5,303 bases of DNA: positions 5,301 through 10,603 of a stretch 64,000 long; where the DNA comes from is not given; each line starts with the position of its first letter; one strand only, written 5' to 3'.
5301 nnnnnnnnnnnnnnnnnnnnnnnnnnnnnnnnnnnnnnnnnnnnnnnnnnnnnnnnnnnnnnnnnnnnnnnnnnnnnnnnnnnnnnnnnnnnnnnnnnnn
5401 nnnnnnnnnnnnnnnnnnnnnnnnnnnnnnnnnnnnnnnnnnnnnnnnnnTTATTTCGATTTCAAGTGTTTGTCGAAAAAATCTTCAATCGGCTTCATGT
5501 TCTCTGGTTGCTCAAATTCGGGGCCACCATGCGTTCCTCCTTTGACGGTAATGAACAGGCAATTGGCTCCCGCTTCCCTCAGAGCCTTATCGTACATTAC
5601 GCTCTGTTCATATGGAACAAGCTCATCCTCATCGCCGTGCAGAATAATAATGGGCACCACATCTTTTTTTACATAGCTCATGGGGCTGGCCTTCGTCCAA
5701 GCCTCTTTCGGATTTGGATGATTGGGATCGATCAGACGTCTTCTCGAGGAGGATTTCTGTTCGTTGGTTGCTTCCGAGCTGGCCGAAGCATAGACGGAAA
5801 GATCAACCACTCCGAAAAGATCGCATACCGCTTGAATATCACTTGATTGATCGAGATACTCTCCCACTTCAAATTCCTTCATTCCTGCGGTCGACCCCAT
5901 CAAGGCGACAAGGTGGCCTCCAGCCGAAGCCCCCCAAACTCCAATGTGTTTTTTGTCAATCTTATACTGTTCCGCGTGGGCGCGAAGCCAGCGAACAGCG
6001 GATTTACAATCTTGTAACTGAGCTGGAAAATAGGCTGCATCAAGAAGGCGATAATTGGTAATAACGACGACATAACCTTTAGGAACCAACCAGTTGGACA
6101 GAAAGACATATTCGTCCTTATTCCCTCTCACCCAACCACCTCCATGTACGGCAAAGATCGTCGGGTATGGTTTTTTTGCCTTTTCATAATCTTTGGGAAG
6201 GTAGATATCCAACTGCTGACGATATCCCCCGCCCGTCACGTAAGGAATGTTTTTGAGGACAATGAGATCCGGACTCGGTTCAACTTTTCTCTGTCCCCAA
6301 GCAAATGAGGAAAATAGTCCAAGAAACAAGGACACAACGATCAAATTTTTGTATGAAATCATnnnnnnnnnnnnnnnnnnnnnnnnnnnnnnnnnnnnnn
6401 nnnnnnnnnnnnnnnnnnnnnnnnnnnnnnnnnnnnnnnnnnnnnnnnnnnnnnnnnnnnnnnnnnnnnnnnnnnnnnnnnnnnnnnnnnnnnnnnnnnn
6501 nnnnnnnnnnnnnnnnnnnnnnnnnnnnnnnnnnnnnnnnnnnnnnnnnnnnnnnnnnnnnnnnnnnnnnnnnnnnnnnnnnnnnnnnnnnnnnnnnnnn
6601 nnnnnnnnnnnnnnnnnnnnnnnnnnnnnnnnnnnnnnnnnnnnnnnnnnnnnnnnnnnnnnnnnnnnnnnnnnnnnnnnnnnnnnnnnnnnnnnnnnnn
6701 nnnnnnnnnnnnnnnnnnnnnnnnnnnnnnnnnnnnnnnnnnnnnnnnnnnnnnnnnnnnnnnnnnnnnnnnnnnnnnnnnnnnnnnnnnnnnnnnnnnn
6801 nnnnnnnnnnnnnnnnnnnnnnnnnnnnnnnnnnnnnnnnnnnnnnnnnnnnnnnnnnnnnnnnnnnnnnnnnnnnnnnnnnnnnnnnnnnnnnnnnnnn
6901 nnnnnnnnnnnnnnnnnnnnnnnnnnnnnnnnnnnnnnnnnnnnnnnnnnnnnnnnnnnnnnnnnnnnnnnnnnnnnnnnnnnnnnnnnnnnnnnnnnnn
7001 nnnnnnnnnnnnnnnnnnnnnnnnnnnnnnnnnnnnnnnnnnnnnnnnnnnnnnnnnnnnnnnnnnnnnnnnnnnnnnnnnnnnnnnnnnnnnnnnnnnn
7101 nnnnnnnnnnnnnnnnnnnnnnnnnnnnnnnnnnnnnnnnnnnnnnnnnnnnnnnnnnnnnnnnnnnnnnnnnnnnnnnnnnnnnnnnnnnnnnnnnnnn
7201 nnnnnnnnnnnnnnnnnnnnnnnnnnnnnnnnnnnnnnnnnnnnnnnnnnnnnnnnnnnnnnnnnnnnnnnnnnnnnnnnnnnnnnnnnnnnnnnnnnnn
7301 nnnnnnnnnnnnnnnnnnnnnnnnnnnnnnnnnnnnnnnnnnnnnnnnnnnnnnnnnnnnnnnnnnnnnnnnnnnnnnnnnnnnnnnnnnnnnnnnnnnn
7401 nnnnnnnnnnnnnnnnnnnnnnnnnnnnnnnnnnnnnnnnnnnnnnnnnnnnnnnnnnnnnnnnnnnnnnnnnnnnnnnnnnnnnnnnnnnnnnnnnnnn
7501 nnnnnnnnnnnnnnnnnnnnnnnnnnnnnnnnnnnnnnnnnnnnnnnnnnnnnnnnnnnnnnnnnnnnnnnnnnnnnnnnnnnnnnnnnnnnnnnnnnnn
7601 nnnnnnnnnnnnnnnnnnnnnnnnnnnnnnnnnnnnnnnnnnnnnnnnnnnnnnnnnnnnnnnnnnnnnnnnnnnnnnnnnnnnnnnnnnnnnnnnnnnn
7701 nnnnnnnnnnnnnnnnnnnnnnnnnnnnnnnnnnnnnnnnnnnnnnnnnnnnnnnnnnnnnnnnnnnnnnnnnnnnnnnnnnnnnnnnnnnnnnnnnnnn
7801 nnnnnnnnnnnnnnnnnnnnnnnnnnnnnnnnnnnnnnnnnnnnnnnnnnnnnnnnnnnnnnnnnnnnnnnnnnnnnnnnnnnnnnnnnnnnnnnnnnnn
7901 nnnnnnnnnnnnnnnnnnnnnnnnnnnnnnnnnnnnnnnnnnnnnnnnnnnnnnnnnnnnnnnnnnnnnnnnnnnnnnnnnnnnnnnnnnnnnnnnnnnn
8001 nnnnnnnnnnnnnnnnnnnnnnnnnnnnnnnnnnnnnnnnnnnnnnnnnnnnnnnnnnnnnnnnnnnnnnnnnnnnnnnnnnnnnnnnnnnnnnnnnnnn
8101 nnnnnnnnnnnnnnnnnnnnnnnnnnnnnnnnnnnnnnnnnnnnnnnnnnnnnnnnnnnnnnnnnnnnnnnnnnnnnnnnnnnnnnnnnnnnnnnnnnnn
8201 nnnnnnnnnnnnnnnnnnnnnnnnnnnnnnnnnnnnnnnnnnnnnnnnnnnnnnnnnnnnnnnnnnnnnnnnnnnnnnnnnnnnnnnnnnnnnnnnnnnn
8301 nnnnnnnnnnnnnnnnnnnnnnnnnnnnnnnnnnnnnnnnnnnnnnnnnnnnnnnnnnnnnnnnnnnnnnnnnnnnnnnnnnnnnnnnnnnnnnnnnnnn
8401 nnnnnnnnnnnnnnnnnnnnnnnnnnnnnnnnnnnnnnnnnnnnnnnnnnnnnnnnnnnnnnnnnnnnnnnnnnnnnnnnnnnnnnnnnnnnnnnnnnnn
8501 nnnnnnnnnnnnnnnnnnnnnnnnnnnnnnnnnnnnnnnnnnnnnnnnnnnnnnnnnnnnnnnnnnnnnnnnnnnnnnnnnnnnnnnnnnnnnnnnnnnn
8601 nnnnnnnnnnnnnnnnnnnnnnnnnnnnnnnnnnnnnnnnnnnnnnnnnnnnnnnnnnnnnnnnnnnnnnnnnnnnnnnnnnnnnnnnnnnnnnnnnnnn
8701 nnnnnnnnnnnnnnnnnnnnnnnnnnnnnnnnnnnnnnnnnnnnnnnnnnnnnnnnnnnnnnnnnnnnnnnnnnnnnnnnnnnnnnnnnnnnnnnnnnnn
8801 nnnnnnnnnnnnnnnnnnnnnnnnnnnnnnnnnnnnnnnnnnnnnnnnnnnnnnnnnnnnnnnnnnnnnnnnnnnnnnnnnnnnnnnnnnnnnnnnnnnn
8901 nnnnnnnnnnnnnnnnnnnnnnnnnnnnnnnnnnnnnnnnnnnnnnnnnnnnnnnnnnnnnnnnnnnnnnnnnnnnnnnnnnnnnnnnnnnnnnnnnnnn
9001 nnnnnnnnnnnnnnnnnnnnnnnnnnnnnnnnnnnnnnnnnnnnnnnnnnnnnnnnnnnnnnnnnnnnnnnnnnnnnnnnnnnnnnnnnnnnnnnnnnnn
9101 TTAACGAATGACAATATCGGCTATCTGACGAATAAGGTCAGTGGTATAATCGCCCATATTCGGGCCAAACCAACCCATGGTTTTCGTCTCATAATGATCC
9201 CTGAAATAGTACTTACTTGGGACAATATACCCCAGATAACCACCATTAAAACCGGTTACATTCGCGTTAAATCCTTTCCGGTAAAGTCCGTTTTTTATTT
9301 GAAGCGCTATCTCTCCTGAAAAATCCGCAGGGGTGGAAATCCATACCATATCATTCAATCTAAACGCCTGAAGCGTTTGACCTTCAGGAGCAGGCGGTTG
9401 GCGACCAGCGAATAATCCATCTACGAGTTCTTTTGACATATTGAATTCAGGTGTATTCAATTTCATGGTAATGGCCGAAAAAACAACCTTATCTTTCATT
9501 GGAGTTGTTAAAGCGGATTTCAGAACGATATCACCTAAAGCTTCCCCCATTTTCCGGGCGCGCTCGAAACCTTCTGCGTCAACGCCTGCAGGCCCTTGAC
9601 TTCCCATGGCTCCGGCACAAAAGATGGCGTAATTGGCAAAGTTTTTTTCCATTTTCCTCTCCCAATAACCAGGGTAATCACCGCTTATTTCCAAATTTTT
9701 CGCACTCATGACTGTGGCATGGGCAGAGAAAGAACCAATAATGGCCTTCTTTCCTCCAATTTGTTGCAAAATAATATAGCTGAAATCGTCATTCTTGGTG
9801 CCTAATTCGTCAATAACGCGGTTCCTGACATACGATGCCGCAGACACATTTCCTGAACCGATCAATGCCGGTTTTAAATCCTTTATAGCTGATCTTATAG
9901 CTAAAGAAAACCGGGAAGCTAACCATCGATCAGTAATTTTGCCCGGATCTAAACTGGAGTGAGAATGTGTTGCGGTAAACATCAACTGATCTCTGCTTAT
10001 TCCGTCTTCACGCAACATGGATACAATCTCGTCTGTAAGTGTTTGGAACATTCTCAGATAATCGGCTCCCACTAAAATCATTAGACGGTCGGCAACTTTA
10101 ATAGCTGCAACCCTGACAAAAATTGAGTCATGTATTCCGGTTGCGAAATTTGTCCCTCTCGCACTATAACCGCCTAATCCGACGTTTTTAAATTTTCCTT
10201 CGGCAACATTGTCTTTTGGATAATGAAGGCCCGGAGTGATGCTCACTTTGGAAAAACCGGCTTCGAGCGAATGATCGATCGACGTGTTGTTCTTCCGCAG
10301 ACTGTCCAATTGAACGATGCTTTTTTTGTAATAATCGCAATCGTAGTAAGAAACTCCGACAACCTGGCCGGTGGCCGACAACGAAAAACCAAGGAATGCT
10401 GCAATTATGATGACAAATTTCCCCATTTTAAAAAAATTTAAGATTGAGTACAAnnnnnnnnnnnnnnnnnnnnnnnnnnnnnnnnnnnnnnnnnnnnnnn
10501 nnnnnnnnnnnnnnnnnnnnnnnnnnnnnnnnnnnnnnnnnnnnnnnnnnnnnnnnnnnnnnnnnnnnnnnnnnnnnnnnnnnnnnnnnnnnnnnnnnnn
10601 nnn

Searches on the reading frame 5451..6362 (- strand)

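Call 11: search_protein_families(library=pfam, proteins=[window:5451-6362:-])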
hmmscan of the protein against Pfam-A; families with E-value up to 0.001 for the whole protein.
window:5451-6362:- (303 aa): 9 families
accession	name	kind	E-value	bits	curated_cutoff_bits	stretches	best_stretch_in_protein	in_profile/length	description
PF20434.5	BD-FAE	-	6.6e-63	212.5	26.8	1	51-260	1-214/215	BD-FAE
PF07859.19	Abhydrolase_3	-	3.6e-21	76.4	25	1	70-279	2-207/210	alpha/beta hydrolase fold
PF00326.27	Peptidase_S9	-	2.2e-19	70.2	22.6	1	92-302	10-212/213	Prolyl oligopeptidase family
PF00135.34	COesterase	-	4.2e-11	42.9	27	1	51-155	88-200/515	Carboxylesterase family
PF02129.25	Peptidase_S15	-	2.7e-10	40.8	23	1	47-278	3-260/262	X-Pro dipeptidyl-peptidase (S15 family)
PF01738.24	DLH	-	6.1e-05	23.2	21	0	225-279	133-187/217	Dienelactone hydrolase family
PF02230.22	Abhydrolase_2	-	0.00011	22.5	23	1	235-299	156-216/217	Phospholipase/Carboxylesterase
PF12146.15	Hydrolase_4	-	0.0003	20.6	27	0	234-278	190-232/239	Serine aminopeptidase, S33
PF03583.20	LIP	-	0.00035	20.4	23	0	92-150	22-83/286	Secretory lipase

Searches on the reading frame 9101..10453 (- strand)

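Call 4: search_protein_families(library=pfam, proteins=[window:9101-10453:-])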
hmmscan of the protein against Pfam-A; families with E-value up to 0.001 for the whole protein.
window:9101-10453:- (450 aa): 1 family
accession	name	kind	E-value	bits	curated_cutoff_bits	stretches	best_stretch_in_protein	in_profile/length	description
PF04734.18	Ceramidase_alk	-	1.7e-10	40.6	32.1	1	86-167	12-97/509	Neutral/alkaline non-lysosomal ceramidase, N-terminal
